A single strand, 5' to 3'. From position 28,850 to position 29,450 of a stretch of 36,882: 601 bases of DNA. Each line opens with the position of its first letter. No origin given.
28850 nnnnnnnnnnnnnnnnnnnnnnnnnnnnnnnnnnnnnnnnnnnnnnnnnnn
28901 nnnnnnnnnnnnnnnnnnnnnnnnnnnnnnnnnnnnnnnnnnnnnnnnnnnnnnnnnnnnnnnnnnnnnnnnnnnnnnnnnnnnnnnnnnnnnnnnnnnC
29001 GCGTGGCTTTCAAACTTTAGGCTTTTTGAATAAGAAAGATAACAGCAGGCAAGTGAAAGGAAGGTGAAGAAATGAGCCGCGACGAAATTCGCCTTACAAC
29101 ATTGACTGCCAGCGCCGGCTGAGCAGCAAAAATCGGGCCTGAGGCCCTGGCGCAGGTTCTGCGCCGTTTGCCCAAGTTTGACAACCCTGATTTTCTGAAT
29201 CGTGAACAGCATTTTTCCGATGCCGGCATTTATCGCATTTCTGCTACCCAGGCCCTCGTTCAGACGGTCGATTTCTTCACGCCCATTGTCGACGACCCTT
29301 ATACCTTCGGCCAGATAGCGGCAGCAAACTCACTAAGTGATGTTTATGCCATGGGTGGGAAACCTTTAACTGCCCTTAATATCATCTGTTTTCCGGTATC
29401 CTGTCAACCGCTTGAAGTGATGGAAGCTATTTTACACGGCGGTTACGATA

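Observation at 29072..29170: selD is a selenoprotein gene whose in-frame UGA (29120-29122) is missed by the ORF track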

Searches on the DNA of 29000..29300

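Call 24: search_rna_families(source=window, start=29000, end=29300, threshold=evalue, max_evalue=10)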
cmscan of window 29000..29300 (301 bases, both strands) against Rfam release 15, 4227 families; matches with E-value up to 10: 3.
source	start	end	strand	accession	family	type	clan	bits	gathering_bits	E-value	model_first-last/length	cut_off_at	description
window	29135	29185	+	RF02404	P33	Gene; sRNA;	-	12.6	45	3.2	71-120/160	no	Pseudomonas sRNA P33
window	29054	29107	+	RF01120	sR33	Gene; snRNA; snoRNA; CD-box;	-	12.4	37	3.5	1-55/55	no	Small nucleolar RNA sR33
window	29079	29139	-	RF03032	narK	Cis-reg;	-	11.7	43.2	8.8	1-72/72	no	narK RNA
